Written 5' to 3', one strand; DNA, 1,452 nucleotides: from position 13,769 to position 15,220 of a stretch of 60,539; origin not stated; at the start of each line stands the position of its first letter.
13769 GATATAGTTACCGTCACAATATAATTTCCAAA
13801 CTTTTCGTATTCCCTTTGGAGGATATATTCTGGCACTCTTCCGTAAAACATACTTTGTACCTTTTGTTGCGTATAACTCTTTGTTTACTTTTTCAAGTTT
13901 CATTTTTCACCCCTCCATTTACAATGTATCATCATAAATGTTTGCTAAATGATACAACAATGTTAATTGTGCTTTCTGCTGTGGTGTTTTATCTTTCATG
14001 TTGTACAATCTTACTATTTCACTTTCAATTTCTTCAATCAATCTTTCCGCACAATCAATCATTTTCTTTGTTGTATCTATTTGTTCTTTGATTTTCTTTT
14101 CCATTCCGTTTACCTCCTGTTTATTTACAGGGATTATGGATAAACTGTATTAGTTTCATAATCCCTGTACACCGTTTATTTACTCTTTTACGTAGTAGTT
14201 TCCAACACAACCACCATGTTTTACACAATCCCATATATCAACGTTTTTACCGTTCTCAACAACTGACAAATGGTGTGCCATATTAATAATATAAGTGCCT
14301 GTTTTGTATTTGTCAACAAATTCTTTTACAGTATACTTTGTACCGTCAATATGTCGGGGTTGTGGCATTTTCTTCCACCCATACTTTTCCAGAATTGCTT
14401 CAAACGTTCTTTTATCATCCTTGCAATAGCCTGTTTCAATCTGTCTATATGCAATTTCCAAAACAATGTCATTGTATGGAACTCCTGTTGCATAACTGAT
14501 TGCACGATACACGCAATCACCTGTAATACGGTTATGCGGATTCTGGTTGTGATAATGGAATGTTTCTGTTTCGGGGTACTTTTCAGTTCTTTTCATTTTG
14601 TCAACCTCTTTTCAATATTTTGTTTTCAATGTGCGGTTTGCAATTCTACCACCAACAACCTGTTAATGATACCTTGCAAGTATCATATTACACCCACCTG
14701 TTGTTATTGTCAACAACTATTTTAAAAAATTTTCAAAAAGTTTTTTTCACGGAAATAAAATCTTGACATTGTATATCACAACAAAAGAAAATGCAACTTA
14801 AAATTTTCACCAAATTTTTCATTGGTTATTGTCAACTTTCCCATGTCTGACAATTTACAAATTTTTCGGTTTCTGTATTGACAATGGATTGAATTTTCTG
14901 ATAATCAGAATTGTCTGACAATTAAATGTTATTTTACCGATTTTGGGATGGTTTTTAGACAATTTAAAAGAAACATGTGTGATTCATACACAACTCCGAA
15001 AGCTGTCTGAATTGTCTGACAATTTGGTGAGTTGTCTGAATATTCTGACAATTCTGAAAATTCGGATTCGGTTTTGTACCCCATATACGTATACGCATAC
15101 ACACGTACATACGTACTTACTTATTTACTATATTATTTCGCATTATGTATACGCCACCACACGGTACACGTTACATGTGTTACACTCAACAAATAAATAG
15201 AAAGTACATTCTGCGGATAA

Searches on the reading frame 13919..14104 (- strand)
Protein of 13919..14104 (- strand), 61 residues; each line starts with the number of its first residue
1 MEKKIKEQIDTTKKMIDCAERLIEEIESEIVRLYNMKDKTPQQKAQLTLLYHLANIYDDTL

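Call 95: search_protein_families(library=pfam, proteins=[window:13919-14104:-], max_evalue=0.01)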
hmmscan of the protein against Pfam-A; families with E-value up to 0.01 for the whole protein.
window:13919-14104:- (61 aa): 2 families
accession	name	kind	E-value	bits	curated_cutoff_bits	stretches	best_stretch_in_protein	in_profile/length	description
PF16574.10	CEP209_CC5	-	0.0081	16.7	25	1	4-39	79-114/128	Coiled-coil region of centrosome protein CE290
PF23203.1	KIF21A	-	0.0094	16.1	28.5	1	3-47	72-116/161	KIF21A-like domain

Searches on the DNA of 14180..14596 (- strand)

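Call 107: search_dna_similar(query=L129:8340-8640:+, collection=phages, mode=distant, max_evalue=0.1, max_rows=40, rows=spread)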
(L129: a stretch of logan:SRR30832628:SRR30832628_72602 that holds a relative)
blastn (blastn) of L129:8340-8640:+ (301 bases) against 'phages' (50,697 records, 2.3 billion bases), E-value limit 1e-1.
Records with a match: 11; places in all: 15; records where one place covers at least 80% of the query: 0.
Best place of each record, by identity: 90-95% 4; 80-90% 1; 60-80% 6.
By first word of the organism name: Staphylococcus 5; Bacillus 2; Enterococcus 2; Arcanobacterium 1; Bacteriophage 1.
By host as written in the record: Mammaliicoccus sciuri C6854 3; Enterococcus faecalis ATCC 19433 2; Mammaliicoccus sciuri 1; Staphylococcus pseudintermedius 1; Arcanobacterium sp. 1; - 1; Bacillus cereus 1; Bacillus sp. 1.
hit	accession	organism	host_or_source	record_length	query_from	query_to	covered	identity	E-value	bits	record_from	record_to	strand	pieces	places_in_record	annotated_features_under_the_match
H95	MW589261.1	Staphylococcus phage vB-SscS-F1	Mammaliicoccus sciuri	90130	3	141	41%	75.8%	2e-3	94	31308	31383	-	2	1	none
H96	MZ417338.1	Staphylococcus phage PG-2021_4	Mammaliicoccus sciuri C6854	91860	3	89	29%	77.0%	3e-7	62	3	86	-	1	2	record has no annotation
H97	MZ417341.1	Staphylococcus phage PG-2021_67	Mammaliicoccus sciuri C6854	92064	3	89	29%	77.0%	3e-7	62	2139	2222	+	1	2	record has no annotation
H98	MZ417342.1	Staphylococcus phage PG-2021_68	Mammaliicoccus sciuri C6854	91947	3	89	29%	77.0%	3e-7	62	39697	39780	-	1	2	record has no annotation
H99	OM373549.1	Staphylococcus phage vB_SpsS-DH5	Staphylococcus pseudintermedius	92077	3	89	29%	77.0%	3e-7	62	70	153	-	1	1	record has no annotation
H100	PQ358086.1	Arcanobacterium phage TPWB06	Arcanobacterium sp.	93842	3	67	22%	77.6%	2e-2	46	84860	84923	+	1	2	hypothetical protein (x2)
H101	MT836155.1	Bacteriophage sp.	human fecal samples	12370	8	54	16%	80.9%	2e-2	46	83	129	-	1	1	record has no annotation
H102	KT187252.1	Bacillus phage PBC6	Bacillus cereus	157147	19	49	10%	93.5%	2e-2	45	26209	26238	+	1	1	none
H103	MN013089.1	Bacillus phage vB_BspM_MarvelLand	Bacillus sp.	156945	19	49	10%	93.5%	2e-2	45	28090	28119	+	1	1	hypothetical protein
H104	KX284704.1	Enterococcus phage SANTOR1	Enterococcus faecalis ATCC 19433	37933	239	269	10%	90.3%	8e-2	44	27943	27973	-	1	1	hypothetical protein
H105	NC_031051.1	Enterococcus phage SANTOR1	Enterococcus faecalis ATCC 19433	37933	239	269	10%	90.3%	8e-2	44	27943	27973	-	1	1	DNA helicase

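Call 108: get_annotated_region(hit=H95, flank=3000)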
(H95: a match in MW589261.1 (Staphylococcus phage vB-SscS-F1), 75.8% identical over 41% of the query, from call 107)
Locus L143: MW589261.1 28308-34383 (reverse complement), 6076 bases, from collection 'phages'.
description: Staphylococcus phage vB-SscS-F1, complete genome.
organism: Staphylococcus phage vB-SscS-F1 (NCBI taxid 2812861)
taxonomy: Viruses; Duplodnaviria; Heunggongvirae; Uroviricota; Caudoviricetes; Sextaecvirus
host: Mammaliicoccus sciuri; source: sewage samples; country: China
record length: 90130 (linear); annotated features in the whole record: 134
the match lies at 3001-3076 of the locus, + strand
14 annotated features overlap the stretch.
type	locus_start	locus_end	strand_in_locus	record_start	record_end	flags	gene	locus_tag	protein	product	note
CDS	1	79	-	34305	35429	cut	-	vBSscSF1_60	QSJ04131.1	response regulator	-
CDS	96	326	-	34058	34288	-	-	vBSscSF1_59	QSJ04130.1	hypothetical protein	-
CDS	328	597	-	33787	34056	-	-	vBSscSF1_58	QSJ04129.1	hypothetical protein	-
CDS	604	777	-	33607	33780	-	-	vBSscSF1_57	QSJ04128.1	hypothetical protein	-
CDS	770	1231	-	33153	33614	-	-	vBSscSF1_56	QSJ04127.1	hypothetical protein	-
CDS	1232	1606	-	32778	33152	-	-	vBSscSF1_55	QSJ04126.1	hypothetical protein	-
CDS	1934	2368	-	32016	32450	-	-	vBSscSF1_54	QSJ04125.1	hypothetical protein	-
CDS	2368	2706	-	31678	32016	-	-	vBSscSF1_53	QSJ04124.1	hypothetical protein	-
CDS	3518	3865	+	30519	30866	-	-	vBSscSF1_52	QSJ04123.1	hypothetical protein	-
CDS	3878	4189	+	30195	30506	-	-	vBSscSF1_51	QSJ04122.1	hypothetical protein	-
CDS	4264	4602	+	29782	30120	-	-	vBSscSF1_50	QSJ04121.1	hypothetical protein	-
CDS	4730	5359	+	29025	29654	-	-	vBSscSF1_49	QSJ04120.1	hypothetical protein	-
CDS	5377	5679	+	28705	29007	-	-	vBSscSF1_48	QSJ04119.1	hypothetical protein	-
CDS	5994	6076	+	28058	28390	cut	-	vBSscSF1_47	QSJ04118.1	hypothetical protein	-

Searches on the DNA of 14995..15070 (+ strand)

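Call 68: search_dna_similar(query=window:14995-15070:+, collection=phages, mode=distant, max_evalue=10, max_rows=30)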
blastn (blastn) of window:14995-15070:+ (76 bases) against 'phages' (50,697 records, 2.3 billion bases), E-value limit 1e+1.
Records with a match: 122; places in all: 208; records where one place covers at least 80% of the query: 0.
Best place of each record, by identity: >=99% 20; 95-99% 9; 90-95% 14; 80-90% 45; 60-80% 34.
By first word of the organism name: Bacillus 82; Acinetobacter 20; Staphylococcus 8; Escherichia 4; Bacteriophage 2; Caudoviricetes 2; Dipodfec 1; Arcanobacterium 1; Xanthomonas 1; Microviridae 1.
By host as written in the record: - 16; Bacillus cereus 15; Bacillus thuringiensis subsp. kurstaki 14; Bacillus thuringiensis kurstaki 8; Bacillus thuringiensis subspecies kurstaki 5; Bacillus anthracis Sterne 4; Acinetobacter baumannii 3; Bacillus thuringiensis DSM 350 3; and 36 more.
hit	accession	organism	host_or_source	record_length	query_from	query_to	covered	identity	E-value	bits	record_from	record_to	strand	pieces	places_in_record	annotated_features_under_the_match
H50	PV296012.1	Bacillus phage 0524phi7-1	Bacillus thuringiensis BtSerwer7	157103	12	69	66%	98.0%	3e-4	88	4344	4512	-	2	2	none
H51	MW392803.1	Bacillus phage BCPG1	Bacillus cereus ATCC 27348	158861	15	74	79%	75.0%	2e+0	37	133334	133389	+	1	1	hypothetical protein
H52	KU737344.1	Bacillus phage Nigalana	Bacillus thuringiensis subsp. kurstaki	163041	15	72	76%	76.6%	6e-1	37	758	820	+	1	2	none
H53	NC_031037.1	Bacillus phage Nigalana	Bacillus thuringiensis subsp. kurstaki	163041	15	72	76%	76.6%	6e-1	37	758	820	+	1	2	none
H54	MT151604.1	Bacillus phage P59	Cytobacillus oceanisediminis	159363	12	68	75%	75.9%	2e-1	39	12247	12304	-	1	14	repeat_region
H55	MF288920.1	Bacillus phage Zainny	Bacillus thuringiensis kurstaki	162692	11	64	71%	76.7%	8e+0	35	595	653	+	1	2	none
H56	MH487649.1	Bacillus phage BC01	Bacillus cereus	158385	12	57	53%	97.5%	2e+0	70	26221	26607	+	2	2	hypothetical protein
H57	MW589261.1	Staphylococcus phage vB-SscS-F1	Mammaliicoccus sciuri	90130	10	59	66%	76.0%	8e+0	34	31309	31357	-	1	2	none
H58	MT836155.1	Bacteriophage sp.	human fecal samples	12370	13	59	62%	80.9%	4e-3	46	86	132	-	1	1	record has no annotation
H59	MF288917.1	Bacillus phage PPIsBest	Bacillus thuringiensis kurstaki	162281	9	59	67%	73.7%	6e-1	37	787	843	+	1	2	none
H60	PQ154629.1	Bacillus phage JackRabbit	Bacillus thuringiensis serovar kurstaki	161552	11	56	61%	80.9%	2e+0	36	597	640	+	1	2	none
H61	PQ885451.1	Acinetobacter phage phi1_092060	Acinetobacter baumannii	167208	5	50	61%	78.7%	8e+0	34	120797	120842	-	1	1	endonuclease VII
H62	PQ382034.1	Acinetobacter phage vB_AbaSI_3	Acinetobacter baumannii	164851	5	50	61%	78.7%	8e+0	34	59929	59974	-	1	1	recombination endonuclease VII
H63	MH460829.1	Acinetobacter phage vB_ApiM_fHyAci03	Acinetobacter pittii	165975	5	50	61%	78.7%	8e+0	34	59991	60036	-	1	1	recombinase endonuclease VII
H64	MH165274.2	Acinetobacter phage AM101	Acinetobacter baumannii LUH 3712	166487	5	50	61%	78.7%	8e+0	34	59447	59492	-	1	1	endonuclease VII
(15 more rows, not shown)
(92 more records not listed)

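Call 69: get_annotated_region(hit=H52, flank=4000)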
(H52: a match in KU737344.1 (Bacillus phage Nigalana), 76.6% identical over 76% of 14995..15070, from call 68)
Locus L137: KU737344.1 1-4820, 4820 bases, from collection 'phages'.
description: Bacillus phage Nigalana, complete genome.
organism: Bacillus phage Nigalana (NCBI taxid 1805951)
taxonomy: Viruses; Duplodnaviria; Heunggongvirae; Uroviricota; Caudoviricetes; Herelleviridae; Bastillevirinae; Wphvirus
host: Bacillus thuringiensis subsp. kurstaki; source: soil; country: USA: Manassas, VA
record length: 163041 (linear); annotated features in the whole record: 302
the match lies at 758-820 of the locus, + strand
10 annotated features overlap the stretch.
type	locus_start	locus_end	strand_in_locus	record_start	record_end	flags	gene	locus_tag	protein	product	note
CDS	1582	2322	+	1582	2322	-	-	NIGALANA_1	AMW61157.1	hypothetical protein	Hypothetical Protein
CDS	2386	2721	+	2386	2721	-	-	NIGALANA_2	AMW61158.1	hypothetical protein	Hypothetical Protein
CDS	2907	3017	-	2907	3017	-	-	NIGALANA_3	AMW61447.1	hypothetical protein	-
CDS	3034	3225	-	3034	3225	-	-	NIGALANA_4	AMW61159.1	hypothetical protein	Hypothetical Protein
CDS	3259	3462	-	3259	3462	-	-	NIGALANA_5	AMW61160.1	hypothetical protein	Hypothetical Protein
CDS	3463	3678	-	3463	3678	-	-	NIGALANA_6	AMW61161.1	hypothetical protein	Hypothetical Protein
CDS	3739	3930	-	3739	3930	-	-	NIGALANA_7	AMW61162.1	hypothetical protein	Hypothetical Protein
CDS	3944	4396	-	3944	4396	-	-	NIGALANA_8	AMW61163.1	hypothetical protein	Hypothetical Protein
CDS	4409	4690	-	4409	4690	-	-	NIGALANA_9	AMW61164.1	hypothetical protein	Hypothetical Protein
CDS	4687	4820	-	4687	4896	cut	-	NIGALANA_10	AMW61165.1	hypothetical protein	Hypothetical Protein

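Call 70: get_annotated_region(hit=H54, flank=4000)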
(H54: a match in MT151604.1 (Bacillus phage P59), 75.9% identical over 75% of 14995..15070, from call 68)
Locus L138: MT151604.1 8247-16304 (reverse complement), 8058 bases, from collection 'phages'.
description: Bacillus phage P59, complete genome.
organism: Bacillus phage P59 (NCBI taxid 2723893)
taxonomy: Viruses; Duplodnaviria; Heunggongvirae; Uroviricota; Caudoviricetes; Herelleviridae; Bastillevirinae
host: Cytobacillus oceanisediminis; source: sediment; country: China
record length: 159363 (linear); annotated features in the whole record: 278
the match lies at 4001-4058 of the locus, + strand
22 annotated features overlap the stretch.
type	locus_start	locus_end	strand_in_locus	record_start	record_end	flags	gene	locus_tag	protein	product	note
CDS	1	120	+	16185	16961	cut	-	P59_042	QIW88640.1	hypothetical protein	-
CDS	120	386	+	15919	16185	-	-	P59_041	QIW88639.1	hypothetical protein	-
CDS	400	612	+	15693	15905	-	-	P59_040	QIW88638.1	hypothetical protein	-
CDS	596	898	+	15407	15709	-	-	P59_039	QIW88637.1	hypothetical protein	-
CDS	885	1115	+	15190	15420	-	-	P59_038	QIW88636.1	hypothetical protein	-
CDS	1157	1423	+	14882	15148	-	-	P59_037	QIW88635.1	hypothetical protein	-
CDS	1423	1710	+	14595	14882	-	-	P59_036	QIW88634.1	hypothetical protein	-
CDS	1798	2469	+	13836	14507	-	-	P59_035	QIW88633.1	hypothetical protein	-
CDS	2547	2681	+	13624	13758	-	-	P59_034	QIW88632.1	hypothetical protein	-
repeat_region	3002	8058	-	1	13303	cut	-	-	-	-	-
CDS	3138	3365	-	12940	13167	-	-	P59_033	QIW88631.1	hypothetical protein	-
CDS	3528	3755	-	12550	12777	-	-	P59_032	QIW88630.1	hypothetical protein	-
CDS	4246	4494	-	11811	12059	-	-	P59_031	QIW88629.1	hypothetical protein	-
CDS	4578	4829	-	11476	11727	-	-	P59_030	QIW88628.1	hypothetical protein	-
CDS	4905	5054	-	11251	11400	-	-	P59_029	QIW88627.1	hypothetical protein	-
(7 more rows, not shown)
